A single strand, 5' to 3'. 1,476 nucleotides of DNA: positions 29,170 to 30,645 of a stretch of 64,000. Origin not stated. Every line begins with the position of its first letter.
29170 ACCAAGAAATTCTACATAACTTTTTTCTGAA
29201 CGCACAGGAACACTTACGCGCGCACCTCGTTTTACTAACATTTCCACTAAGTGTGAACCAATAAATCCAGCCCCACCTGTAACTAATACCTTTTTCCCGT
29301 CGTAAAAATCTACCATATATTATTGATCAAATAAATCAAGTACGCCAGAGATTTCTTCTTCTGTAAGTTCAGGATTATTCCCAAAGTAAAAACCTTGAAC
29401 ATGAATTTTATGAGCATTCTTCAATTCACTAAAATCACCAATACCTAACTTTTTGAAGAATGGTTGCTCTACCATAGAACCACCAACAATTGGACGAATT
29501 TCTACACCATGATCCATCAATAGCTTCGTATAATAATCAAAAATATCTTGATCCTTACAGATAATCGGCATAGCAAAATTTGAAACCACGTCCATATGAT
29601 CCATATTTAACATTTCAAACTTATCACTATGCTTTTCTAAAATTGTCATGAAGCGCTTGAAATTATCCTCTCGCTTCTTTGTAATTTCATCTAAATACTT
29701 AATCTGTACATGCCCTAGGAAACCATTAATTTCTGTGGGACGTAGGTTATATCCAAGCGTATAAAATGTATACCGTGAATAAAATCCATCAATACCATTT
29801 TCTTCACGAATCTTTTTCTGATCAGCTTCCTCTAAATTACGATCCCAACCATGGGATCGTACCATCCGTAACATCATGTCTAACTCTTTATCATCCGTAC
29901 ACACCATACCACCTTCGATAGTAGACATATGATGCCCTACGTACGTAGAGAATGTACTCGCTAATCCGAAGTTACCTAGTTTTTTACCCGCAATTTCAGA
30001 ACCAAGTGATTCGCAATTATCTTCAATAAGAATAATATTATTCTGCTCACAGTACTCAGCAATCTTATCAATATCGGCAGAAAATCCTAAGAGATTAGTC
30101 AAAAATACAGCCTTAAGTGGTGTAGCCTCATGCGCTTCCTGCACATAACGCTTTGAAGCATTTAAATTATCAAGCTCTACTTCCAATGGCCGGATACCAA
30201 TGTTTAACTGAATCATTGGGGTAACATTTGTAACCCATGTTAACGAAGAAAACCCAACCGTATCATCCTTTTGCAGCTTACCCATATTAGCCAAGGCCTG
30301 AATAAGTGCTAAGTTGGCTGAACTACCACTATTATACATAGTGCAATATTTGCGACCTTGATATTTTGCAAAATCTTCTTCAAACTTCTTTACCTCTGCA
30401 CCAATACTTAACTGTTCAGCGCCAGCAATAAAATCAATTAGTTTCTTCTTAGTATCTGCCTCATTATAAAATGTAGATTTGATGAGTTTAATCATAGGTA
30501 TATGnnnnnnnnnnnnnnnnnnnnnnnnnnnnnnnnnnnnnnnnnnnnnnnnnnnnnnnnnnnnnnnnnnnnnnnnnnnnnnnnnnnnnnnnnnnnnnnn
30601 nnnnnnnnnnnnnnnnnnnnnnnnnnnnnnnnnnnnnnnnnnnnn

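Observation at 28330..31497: gmd – ColD-like 3-dehydratase – Fcl/ColC-like reductase: predicted GDP-colitose-type (3,6-dideoxyhexose) synthesis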

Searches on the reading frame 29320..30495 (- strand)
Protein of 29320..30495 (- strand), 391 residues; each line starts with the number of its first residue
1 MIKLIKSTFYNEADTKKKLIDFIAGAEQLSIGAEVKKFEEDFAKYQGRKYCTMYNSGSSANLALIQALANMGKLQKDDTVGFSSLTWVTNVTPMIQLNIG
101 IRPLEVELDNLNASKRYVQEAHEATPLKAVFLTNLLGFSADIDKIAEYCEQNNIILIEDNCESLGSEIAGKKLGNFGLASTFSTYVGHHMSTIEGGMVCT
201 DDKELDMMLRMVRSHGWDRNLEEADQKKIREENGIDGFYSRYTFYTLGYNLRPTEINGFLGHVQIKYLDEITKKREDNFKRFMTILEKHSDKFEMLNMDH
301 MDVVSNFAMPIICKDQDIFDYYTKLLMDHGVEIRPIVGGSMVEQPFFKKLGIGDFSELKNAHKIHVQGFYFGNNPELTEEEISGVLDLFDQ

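Call 4: search_protein_families(library=ncbifam, proteins=[window:29320-30495:-], max_evalue=0.00001)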
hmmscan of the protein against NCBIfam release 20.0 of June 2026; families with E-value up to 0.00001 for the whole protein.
window:29320-30495:- (391 aa): 8 families
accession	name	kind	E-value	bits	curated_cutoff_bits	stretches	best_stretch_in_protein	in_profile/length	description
NF011936.0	PRK15407.1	equivalog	2.3e-61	207.8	423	1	28-389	60-432/440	lipopolysaccharide biosynthesis protein RfbH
TIGR03588.1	PseC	equivalog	2.4e-39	135.4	423.5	1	26-382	23-369/380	UDP-4-amino-4,6-dideoxy-N-acetyl-beta-L-altrosamine transaminase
TIGR04181.1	NHT_00031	hypoth_equivalog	3.2e-32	111.8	420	1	18-358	15-346/359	LegC family aminotransferase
NF008658.2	PRK11658.1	equivalog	1.6e-24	86.2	631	1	30-315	30-298/379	UDP-4-amino-4-deoxy-L-arabinose aminotransferase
NF008687.0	PRK11706.1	equivalog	2.2e-19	69.5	375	1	50-318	48-301/375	dTDP-4-amino-4,6-dideoxygalactose transaminase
TIGR02379.1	ECA_wecE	subfamily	1.2e-13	50.6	434.85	1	70-292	64-274/376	dTDP-4-amino-4,6-dideoxy-D-glucose transaminase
TIGR04427.1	PLP_DesI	equivalog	1.6e-12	47.2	650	1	32-222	51-234/390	dTDP-4-dehydro-6-deoxyglucose aminotransferase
TIGR00858.1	bioF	equivalog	1.6e-06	27.1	426.45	1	24-214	55-247/365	8-amino-7-oxononanoate synthase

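Call 5: search_protein_families(library=pfam, proteins=[window:29320-30495:-], max_evalue=0.001)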
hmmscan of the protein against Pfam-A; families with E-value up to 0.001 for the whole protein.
window:29320-30495:- (391 aa): 2 families
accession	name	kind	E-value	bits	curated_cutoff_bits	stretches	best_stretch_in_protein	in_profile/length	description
PF01041.23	DegT_DnrJ_EryC1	-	3.2e-58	198.1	19.8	1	18-387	9-357/360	DegT/DnrJ/EryC1/StrS aminotransferase family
PF01053.26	Cys_Met_Meta_PP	-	3.4e-06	26.3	27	1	36-213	55-227/381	Cys/Met metabolism PLP-dependent enzyme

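Call 6: search_solved_structures(query=window:29320-30495:-, show_alignments=3)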
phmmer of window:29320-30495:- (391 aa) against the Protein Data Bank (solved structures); distinct sequences matched with E-value up to 0.001: 57.
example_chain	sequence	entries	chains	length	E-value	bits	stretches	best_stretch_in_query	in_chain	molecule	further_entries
2gms_A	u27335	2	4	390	9.4e-55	189.2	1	14-376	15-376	Putative pyridoxamine 5-phosphate-dependent dehydrase, Wbdk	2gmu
3b8x_A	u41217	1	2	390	9.2e-54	186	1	14-376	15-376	Pyridoxamine 5-phosphate-dependent dehydrase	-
2r0t_A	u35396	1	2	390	1.7e-53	185.1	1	14-376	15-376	Pyridoxamine 5-phosphate-dependent dehydrase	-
3gr9_A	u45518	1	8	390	1.8e-53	185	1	14-376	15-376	ColD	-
3bcx_A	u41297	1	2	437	8.1e-39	136.8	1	32-390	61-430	CDP-6-deoxy-L-threo-D-glycero-4-hexulose-3-dehydrase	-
3bb8_A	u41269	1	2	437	1.5e-37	132.6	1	32-390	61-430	CDP-4-keto-6-deoxy-D-glucose-3-dehydrase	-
9wvy_A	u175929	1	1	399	2.3e-35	125.4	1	26-348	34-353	Putative NDP-4-keto-6-deoxyglucose-3-dehydratase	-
3bn1_A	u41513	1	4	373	1.5e-23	86.5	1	30-387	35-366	Perosamine synthetase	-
3dr7_A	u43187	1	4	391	1.8e-23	86.2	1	30-386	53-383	Putative perosamine synthetase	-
3dr4_A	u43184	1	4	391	2.5e-23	85.8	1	30-386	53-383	Putative perosamine synthetase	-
2fn6_A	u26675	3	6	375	2.5e-22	82.5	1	15-319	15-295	AMINOTRANSFERASE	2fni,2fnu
7b0d_A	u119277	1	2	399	2.7e-22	82.4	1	30-220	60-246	Glutamine--scyllo-inositol transaminase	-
1o61_A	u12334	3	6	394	4.8e-19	71.7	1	30-276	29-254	aminotransferase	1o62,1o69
4ztc_A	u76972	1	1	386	5.7e-19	71.4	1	30-276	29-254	Aminotransferase homolog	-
7b0m_AAA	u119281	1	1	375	7.9e-19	71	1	29-315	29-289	Sugar aminotransferase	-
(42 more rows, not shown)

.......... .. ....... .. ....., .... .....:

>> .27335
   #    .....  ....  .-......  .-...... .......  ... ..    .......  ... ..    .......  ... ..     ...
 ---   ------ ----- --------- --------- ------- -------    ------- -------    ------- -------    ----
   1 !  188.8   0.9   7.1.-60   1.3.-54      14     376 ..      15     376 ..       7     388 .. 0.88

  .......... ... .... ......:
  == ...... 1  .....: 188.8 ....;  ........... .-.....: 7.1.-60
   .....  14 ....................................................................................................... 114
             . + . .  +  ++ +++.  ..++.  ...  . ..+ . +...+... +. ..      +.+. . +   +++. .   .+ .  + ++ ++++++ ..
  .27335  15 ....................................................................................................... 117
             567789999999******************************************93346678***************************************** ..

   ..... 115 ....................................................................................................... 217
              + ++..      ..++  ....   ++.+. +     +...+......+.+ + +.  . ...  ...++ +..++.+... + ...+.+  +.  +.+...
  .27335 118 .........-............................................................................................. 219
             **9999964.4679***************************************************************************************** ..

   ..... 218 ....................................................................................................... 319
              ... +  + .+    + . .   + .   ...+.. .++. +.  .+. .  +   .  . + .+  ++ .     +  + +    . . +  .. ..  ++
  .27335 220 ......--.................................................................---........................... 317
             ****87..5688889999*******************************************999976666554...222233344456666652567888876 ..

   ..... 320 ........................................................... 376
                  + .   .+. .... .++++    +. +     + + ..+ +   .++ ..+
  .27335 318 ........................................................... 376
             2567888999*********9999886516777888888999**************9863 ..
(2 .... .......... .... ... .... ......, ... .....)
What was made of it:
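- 29320..30495 (-): ColD-type PMP-dependent GDP-4-keto-6-deoxymannose 3-dehydratase (DegT fold), pathway step 2. The best PDB hit is E. coli ColD at E=9e-55; E1 scores 8e-39 and perosamine synthase 1e-23 (call 6).
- Closest known: CDP-3,6-dideoxyhexose pathway 3-dehydratase E1. Same: E1 is the second-best characterised relative (E=8e-39; call 6).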

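Call 7: find_encoding_contigs(protein=window:29320-30495:-, flank=10000, max_places=6)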
Protein window:29320-30495:- (391 aa): no gene with exactly this product is on record in the collection.

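Call 9: find_homologous_proteins(query=window:29320-30495:-, max_evalue=1e-20)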
Query window:29320-30495:- (391 aa): 7934 proteins with E <= 1e-20 among 8000 candidates; the best 120 are listed.
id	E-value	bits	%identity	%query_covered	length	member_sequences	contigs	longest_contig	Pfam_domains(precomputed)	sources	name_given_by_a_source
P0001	1.2e-262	888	100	100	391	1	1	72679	PF01053.27,PF01041.24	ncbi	-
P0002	2.5e-213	726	80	100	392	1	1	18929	PF01053.27,PF01041.24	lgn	-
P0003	3.4e-212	722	80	100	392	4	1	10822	PF01041.24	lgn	-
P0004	3.0e-209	713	78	100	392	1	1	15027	PF01041.24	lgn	-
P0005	2.1e-201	687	76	100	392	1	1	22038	PF01041.24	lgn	-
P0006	9.3e-187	639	71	99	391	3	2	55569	PF01041.24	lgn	-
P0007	1.4e-154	533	61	99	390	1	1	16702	PF00266.26,PF01053.27,PF01041.24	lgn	-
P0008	3.1e-153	528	60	100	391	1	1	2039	PF01053.27,PF01041.24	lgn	-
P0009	1.9e-151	522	60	99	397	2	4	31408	PF00266.26,PF01053.27,PF01041.24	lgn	-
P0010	5.3e-150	518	59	99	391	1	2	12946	PF00266.26,PF01053.27,PF01041.24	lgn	-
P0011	8.3e-150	517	58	99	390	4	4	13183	PF01053.27,PF01041.24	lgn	-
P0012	6.9e-149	514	61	100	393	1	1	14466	PF01053.27,PF01041.24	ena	-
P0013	7.2e-149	514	59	99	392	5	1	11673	PF01053.27,PF01041.24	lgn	-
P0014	7.8e-149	514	60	99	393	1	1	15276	PF01053.27,PF01041.24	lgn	-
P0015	1.0e-148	513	61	99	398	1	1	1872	PF01053.27,PF01041.24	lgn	-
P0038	5.6e-147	508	59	100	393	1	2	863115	PF01053.27,PF01041.24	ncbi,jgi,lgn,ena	-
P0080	1.0e-145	503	58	99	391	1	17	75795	PF01053.27,PF01041.24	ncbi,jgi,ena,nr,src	ncbi:MAG: DegT/DnrJ/EryC1/StrS aminotransferase [Candidatus Levybacteria bacterium GW2011_GWA1_37_16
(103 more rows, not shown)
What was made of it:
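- Some database sources name homologues 'CDP-6-deoxy-D-xylo-4-hexulose-3-dehydrase' (call 9).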

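Call 12: find_encoding_contigs(protein=P0001, flank=10000, max_places=3)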
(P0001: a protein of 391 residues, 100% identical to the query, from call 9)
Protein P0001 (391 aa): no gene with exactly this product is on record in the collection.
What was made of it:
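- Tried and rejected: An exact-sequence look-up of the window's ColD-like protein and of its 100% identical database twin found no contig on record (calls 7, 12).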

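Call 14: find_encoding_contigs(protein=P0038, flank=8000, max_places=2)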
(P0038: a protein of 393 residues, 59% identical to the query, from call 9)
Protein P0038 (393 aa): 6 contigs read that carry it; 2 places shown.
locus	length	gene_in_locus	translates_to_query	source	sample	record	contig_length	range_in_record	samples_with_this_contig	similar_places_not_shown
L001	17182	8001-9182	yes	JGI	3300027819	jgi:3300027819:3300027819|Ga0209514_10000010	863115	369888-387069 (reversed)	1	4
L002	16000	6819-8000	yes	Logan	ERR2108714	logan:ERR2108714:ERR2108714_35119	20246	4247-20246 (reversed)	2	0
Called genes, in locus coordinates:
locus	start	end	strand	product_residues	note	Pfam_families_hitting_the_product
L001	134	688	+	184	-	PF00908:dTDP_sugar_isom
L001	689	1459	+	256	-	PF00535:Glycos_transf_2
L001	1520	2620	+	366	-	PF13439:Glyco_transf_4, PF20706:GT4-conflict, PF00534:Glycos_transf_1, PF13692:Glyco_trans_1_4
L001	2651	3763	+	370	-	PF00155:Aminotran_1_2, PF01041:DegT_DnrJ_EryC1, PF00266:Aminotran_5 (weak)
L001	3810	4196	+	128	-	PF14667:Polysacc_synt_C, PF00190:Cupin_1 (weak), PF07883:Cupin_2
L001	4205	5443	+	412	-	PF08421:Methyltransf_13, PF13489:Methyltransf_23, PF08241:Methyltransf_11 (faint), PF08242:Methyltransf_12 (weak), PF08484:Methyltransf_14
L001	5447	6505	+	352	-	PF01073:3Beta_HSD, PF01370:Epimerase, PF02719:Polysacc_synt_2 (faint), PF16363:GDP_Man_Dehyd, PF07993:NAD_binding_4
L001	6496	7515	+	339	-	PF00535:Glycos_transf_2, PF13641:Glyco_tranf_2_3 (weak)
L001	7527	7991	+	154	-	PF25084:LbH_EIF2B, PF25087:GMPPB_C (weak), PF00132:Hexapep, PF14602:Hexapep_2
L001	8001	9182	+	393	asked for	PF01041:DegT_DnrJ_EryC1, PF01053:Cys_Met_Meta_PP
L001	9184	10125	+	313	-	PF01370:Epimerase, PF02719:Polysacc_synt_2 (faint), PF04321:RmlD_sub_bind (faint), PF01073:3Beta_HSD (weak), PF07993:NAD_binding_4 (faint), PF13460:NAD_binding_10 (weak), PF16363:GDP_Man_Dehyd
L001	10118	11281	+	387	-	PF00534:Glycos_transf_1, PF13692:Glyco_trans_1_4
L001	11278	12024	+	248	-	PF02353:CMAS (weak), PF03848:TehB, PF13489:Methyltransf_23, PF05175:MTS, PF13847:Methyltransf_31, PF08241:Methyltransf_11, PF08242:Methyltransf_12, PF13649:Methyltransf_25, +7 more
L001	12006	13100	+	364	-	PF00535:Glycos_transf_2, PF10111:Glyco_tranf_2_2, PF13641:Glyco_tranf_2_3, PF13632:Glyco_trans_2_3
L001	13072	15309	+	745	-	-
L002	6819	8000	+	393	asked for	PF01041:DegT_DnrJ_EryC1, PF01053:Cys_Met_Meta_PP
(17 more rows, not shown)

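Call 15: find_encoding_contigs(protein=P0006, flank=8000, max_places=2)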
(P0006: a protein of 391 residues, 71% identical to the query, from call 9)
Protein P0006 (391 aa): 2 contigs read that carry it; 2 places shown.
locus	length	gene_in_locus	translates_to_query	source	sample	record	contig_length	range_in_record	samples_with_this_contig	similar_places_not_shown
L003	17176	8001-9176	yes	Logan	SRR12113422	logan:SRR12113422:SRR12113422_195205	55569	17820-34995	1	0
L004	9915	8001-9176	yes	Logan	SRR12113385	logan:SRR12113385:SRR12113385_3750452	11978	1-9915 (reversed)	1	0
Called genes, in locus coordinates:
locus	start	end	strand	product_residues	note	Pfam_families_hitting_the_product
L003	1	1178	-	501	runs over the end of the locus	PF01943:Polysacc_synt, PF13440:Polysacc_synt_3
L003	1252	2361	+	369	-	PF13439:Glyco_transf_4, PF13524:Glyco_trans_1_2 (faint), PF13579:Glyco_trans_4_4 (weak), PF00534:Glycos_transf_1 (weak), PF13692:Glyco_trans_1_4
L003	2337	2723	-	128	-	-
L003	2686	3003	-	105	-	PF07760:DUF1616 (weak)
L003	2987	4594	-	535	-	-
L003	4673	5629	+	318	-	PF00106:adh_short (weak), PF01073:3Beta_HSD, PF01370:Epimerase, PF02719:Polysacc_synt_2, PF04321:RmlD_sub_bind, PF16363:GDP_Man_Dehyd, PF07993:NAD_binding_4 (weak)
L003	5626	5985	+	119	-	PF00892:EamA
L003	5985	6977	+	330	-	PF01261:AP_endonuc_2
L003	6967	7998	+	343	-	PF01370:Epimerase, PF16363:GDP_Man_Dehyd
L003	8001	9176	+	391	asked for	PF01041:DegT_DnrJ_EryC1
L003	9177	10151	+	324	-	PF01370:Epimerase, PF02719:Polysacc_synt_2 (weak), PF05368:NmrA, PF01073:3Beta_HSD, PF07993:NAD_binding_4 (weak), PF13460:NAD_binding_10, PF16363:GDP_Man_Dehyd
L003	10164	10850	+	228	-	PF00535:Glycos_transf_2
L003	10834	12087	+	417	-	-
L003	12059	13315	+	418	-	PF02366:PMT (weak), PF13231:PMT_2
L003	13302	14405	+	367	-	PF13439:Glyco_transf_4 (weak), PF13579:Glyco_trans_4_4 (weak), PF00534:Glycos_transf_1, PF13692:Glyco_trans_1_4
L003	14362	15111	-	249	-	PF05148:Methyltransf_8 (weak), PF13489:Methyltransf_23, PF13649:Methyltransf_25, PF08241:Methyltransf_11, PF08242:Methyltransf_12 (weak), PF01209:Ubie_methyltran (weak), PF13847:Methyltransf_31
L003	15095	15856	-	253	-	PF05148:Methyltransf_8 (weak), PF13489:Methyltransf_23, PF08241:Methyltransf_11, PF08242:Methyltransf_12 (weak), PF13649:Methyltransf_25 (weak), PF13847:Methyltransf_31 (weak)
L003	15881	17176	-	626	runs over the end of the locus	PF13522:GATase_6, PF13537:GATase_7, PF00733:Asn_synthase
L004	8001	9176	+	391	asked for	PF01041:DegT_DnrJ_EryC1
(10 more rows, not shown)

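Call 16: find_encoding_contigs(protein=P0080, flank=8000, max_places=2)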
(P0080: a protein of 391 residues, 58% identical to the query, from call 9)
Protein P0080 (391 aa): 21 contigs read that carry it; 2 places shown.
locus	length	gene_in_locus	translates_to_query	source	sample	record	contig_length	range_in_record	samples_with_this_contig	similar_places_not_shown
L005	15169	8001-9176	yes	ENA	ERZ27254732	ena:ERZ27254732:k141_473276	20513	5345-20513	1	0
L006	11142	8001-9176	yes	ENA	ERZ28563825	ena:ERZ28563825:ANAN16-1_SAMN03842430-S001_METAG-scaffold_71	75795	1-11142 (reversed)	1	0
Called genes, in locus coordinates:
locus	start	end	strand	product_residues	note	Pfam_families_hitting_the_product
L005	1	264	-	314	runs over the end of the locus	PF00535:Glycos_transf_2, PF10111:Glyco_tranf_2_2 (weak)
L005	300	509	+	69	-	-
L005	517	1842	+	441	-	PF01943:Polysacc_synt, PF13440:Polysacc_synt_3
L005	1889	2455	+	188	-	PF00908:dTDP_sugar_isom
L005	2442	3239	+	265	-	PF00535:Glycos_transf_2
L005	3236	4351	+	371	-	PF13439:Glyco_transf_4, PF20706:GT4-conflict, PF00534:Glycos_transf_1, PF13692:Glyco_trans_1_4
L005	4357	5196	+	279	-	PF00535:Glycos_transf_2, PF10111:Glyco_tranf_2_2 (weak), PF13641:Glyco_tranf_2_3 (weak)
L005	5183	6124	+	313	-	PF04321:RmlD_sub_bind, PF01073:3Beta_HSD, PF01370:Epimerase, PF02719:Polysacc_synt_2, PF07993:NAD_binding_4 (faint), PF16363:GDP_Man_Dehyd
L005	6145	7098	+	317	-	PF01370:Epimerase, PF02719:Polysacc_synt_2 (faint), PF04321:RmlD_sub_bind, PF16363:GDP_Man_Dehyd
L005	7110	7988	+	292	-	PF01370:Epimerase, PF16363:GDP_Man_Dehyd, PF07993:NAD_binding_4 (weak)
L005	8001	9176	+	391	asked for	PF01041:DegT_DnrJ_EryC1, PF01053:Cys_Met_Meta_PP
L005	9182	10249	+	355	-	PF01370:Epimerase, PF02719:Polysacc_synt_2 (weak), PF04321:RmlD_sub_bind, PF16363:GDP_Man_Dehyd, PF07993:NAD_binding_4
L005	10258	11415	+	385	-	PF00534:Glycos_transf_1, PF13692:Glyco_trans_1_4, PF26337:Gtf3_C (weak)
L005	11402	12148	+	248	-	PF01209:Ubie_methyltran, PF13489:Methyltransf_23, PF06325:PrmA (weak), PF08241:Methyltransf_11, PF08242:Methyltransf_12, PF13649:Methyltransf_25, PF13847:Methyltransf_31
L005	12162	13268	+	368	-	PF00534:Glycos_transf_1 (faint)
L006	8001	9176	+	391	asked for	PF01041:DegT_DnrJ_EryC1, PF01053:Cys_Met_Meta_PP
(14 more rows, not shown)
